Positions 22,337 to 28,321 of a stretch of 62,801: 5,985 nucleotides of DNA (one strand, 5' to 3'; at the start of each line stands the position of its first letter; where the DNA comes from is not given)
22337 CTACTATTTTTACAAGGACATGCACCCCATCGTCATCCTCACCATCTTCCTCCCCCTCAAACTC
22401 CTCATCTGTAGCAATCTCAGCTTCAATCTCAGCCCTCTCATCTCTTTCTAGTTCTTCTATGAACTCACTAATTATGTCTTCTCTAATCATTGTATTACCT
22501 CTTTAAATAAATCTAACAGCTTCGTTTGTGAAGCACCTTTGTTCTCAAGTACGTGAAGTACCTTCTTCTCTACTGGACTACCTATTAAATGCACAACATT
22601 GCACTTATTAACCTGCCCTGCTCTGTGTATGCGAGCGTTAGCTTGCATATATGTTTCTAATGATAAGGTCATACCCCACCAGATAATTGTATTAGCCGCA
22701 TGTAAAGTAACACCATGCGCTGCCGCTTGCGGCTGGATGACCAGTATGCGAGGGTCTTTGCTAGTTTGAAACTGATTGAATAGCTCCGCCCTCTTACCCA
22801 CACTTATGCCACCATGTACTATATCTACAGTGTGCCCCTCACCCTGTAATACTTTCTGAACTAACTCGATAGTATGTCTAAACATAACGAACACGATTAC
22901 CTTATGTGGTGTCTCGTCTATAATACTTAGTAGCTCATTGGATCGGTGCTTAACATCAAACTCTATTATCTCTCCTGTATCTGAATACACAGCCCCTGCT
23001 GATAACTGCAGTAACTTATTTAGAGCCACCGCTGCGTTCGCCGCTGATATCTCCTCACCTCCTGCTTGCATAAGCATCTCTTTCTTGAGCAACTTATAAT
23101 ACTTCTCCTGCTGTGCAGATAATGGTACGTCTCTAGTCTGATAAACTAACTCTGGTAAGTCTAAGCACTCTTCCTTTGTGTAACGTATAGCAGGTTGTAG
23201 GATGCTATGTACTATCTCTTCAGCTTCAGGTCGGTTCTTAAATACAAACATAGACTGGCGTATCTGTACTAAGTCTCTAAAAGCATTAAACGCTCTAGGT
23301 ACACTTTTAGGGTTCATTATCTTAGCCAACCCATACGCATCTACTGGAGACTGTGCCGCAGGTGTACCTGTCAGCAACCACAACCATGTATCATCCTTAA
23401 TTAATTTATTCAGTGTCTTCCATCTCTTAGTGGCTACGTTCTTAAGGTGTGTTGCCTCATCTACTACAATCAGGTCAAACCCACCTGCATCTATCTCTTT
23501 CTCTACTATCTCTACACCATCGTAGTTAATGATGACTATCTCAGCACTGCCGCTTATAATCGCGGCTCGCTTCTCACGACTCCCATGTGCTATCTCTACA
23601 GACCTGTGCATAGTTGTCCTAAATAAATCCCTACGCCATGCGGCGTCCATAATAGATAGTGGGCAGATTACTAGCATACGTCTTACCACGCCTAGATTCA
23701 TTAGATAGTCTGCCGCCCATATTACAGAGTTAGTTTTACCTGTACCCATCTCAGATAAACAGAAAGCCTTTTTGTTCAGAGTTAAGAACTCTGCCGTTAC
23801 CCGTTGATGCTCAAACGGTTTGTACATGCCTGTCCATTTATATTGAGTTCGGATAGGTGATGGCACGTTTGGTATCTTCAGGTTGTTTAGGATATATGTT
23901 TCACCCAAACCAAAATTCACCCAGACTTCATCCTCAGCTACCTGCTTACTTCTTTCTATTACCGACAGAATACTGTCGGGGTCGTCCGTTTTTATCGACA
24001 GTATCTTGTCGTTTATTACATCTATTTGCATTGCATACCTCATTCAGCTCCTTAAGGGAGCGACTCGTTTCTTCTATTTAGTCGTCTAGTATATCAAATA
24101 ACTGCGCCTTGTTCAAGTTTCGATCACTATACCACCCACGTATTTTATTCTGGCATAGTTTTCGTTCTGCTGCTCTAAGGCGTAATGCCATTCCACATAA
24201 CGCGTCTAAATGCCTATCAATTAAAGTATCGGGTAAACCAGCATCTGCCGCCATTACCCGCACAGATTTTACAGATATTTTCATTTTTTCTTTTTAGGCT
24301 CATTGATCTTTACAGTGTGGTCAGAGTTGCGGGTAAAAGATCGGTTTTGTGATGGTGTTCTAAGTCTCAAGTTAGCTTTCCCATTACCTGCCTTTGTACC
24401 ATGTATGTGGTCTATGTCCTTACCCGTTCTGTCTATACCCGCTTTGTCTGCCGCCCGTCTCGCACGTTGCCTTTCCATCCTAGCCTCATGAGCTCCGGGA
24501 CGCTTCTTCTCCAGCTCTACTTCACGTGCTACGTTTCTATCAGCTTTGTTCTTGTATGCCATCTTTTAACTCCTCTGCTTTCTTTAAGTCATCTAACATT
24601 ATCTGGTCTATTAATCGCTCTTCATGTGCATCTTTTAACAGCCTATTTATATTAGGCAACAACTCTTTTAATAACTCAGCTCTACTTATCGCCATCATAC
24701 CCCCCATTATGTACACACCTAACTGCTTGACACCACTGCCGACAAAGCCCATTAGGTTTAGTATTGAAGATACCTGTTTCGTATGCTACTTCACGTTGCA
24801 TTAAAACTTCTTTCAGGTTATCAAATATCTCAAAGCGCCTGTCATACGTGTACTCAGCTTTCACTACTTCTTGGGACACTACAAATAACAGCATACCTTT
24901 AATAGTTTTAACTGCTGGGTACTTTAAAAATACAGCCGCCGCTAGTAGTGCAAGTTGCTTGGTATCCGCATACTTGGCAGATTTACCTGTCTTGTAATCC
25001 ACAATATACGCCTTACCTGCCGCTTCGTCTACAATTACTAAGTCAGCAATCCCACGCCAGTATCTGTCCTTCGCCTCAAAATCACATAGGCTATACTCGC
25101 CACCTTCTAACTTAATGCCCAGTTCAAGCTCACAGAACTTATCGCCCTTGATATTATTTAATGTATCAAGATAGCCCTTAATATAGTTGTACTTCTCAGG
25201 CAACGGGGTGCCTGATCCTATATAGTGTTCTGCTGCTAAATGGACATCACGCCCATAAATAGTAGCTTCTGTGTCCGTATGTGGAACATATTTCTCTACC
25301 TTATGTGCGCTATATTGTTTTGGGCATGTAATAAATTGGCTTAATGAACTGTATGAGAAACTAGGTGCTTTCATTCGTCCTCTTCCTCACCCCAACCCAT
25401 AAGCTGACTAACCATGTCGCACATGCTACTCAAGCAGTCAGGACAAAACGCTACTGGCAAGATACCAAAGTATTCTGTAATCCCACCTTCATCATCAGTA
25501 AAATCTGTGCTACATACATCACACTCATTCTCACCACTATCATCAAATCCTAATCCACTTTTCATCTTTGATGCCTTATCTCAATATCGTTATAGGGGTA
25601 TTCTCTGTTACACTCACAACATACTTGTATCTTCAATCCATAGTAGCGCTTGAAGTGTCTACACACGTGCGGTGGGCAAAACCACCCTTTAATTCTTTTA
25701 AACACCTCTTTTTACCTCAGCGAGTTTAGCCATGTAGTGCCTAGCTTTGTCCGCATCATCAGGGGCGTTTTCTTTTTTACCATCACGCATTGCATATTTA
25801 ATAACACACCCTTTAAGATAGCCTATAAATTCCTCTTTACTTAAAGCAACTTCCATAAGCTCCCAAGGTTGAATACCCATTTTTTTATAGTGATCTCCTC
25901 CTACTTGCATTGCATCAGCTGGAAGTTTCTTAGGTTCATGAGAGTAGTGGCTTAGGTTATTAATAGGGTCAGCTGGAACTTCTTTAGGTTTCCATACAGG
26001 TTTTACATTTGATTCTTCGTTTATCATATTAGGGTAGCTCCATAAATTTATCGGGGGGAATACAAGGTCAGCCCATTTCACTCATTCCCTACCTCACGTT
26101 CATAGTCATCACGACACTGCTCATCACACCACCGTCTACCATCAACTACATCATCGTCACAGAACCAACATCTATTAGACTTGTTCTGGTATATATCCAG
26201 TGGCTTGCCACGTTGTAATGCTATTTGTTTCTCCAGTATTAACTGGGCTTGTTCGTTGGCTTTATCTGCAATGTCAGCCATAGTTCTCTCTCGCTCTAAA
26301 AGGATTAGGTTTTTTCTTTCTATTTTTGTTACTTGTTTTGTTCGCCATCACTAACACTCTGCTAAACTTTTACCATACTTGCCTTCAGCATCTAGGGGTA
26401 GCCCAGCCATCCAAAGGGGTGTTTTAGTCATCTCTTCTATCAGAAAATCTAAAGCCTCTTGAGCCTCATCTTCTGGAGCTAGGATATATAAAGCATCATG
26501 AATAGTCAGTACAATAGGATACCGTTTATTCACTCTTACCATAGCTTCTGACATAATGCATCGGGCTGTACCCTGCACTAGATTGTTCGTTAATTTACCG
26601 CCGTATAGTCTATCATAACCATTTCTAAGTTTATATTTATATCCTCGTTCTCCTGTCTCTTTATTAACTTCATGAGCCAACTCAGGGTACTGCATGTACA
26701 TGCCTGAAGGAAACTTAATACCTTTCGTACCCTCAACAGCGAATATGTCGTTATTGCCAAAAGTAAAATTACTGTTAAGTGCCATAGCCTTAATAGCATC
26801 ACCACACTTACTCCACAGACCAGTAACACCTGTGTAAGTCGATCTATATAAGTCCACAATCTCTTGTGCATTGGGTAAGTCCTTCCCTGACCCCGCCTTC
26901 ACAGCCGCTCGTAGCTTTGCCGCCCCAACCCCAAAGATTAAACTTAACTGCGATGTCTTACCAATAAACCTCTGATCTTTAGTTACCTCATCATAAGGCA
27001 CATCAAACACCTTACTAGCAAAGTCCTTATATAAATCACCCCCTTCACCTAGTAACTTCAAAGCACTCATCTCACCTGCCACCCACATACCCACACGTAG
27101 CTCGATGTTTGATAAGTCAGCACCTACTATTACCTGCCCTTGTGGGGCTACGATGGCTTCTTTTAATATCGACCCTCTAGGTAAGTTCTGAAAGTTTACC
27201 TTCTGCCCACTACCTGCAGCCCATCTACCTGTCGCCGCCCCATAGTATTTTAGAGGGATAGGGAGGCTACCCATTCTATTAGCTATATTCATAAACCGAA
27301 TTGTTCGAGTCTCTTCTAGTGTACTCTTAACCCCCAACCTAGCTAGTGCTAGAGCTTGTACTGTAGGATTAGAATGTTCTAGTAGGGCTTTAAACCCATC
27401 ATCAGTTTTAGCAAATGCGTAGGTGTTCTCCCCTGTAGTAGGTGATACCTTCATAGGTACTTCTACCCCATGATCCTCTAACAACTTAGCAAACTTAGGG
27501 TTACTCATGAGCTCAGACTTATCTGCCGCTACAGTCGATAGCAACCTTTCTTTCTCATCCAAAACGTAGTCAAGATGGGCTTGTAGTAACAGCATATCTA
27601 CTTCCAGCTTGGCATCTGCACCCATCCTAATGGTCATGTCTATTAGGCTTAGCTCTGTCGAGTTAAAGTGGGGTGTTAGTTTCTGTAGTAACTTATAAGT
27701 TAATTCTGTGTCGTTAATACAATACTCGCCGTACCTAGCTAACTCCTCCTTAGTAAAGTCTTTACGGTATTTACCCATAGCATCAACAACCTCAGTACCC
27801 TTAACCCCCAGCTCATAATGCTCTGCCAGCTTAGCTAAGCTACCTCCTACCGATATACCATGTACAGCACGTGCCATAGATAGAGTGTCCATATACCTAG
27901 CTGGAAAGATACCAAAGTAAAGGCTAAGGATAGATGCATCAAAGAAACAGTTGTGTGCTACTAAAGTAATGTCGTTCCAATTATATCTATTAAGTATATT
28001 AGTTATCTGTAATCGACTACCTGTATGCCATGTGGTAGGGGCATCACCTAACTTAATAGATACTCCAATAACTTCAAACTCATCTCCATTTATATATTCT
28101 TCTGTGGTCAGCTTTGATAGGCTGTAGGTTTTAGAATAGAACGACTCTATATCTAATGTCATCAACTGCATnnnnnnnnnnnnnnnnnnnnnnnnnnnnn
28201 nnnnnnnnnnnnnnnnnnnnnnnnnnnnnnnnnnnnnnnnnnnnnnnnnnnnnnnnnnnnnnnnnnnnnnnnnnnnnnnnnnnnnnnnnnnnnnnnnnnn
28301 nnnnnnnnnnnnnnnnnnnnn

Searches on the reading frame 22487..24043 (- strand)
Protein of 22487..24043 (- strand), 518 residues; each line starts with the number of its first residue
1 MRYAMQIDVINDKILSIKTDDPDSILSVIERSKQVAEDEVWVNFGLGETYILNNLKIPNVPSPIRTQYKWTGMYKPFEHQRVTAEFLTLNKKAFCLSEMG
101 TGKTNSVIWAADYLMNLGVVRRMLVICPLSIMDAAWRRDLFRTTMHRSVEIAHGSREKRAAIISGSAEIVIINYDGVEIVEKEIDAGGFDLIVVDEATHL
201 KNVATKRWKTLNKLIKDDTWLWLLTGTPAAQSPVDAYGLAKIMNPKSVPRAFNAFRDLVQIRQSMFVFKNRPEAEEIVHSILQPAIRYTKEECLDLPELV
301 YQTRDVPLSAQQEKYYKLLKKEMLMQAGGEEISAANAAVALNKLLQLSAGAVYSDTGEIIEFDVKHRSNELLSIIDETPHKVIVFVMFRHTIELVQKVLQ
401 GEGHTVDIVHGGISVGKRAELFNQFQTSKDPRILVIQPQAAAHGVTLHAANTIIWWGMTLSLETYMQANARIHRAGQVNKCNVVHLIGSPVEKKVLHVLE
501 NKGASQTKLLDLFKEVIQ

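Call 13: search_protein_families(library=phrogs, proteins=[window:22487-24043:-], max_evalue=0.001)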
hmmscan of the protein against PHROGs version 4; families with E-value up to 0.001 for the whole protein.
window:22487-24043:- (518 aa): 7 families
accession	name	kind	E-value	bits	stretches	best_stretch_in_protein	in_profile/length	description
phrog_62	-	DNA, RNA and nucleotide metabolism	1.2e-109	368.8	1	73-516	694-1139/1881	DNA helicase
phrog_29996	-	unknown function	1.1e-19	71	1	96-488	748-1141/1189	-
phrog_11354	-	unknown function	1.5e-16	61.1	1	429-515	22-110/116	-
phrog_16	-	DNA, RNA and nucleotide metabolism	5e-15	55.8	1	64-501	261-612/986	DNA helicase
phrog_23807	-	unknown function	3.1e-13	49.4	1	380-489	530-647/1053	-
phrog_24008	-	DNA, RNA and nucleotide metabolism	2.8e-07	29.8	1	90-243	495-648/1006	helicase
phrog_21391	-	DNA, RNA and nucleotide metabolism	3.1e-05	22.3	1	377-475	1357-1454/2021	DNA helicase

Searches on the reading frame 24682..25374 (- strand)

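Call 13: search_protein_families(library=phrogs, proteins=[window:24682-25374:-], max_evalue=0.001)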
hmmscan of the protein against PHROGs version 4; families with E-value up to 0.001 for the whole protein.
window:24682-25374:- (230 aa): 6 families
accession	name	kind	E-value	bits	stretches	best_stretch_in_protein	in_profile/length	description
phrog_69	-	DNA, RNA and nucleotide metabolism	9.3e-24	85.3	1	3-217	87-319/501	exonuclease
phrog_1218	-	DNA, RNA and nucleotide metabolism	1.7e-10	41.7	1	4-56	8-61/364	exonuclease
phrog_1870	-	DNA, RNA and nucleotide metabolism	4.3e-06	27.1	0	104-220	166-285/313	exonuclease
phrog_3953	-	DNA, RNA and nucleotide metabolism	1.2e-05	26.1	1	15-187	24-170/186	exonuclease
phrog_298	-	DNA, RNA and nucleotide metabolism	4.8e-05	23.8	1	24-185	87-240/293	exonuclease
phrog_1227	-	DNA, RNA and nucleotide metabolism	0.0002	21.7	0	5-49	18-62/268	exonuclease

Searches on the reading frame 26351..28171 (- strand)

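Call 13: search_protein_families(library=phrogs, proteins=[window:26351-28171:-], max_evalue=0.001)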
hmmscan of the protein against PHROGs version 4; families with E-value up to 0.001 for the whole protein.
window:26351-28171:- (606 aa): 6 families
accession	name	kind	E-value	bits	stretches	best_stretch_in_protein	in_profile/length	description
phrog_17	-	DNA, RNA and nucleotide metabolism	2.2e-90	305.2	1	2-606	671-1233/1445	DNA polymerase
phrog_10285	-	DNA, RNA and nucleotide metabolism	1.7e-37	130.2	1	333-597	42-312/321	DNA polymerase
phrog_7766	-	DNA, RNA and nucleotide metabolism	4.6e-23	82.6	1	434-599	7-179/186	DNA polymerase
phrog_2573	-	DNA, RNA and nucleotide metabolism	6.5e-16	59.4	1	336-590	5-254/336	DNA polymerase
phrog_403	-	DNA, RNA and nucleotide metabolism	6.5e-06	26.3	1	70-178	144-260/321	DNA polymerase exonuclease subunit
phrog_15971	-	DNA, RNA and nucleotide metabolism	0.00035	20.8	0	308-606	129-375/376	DNA polymerase I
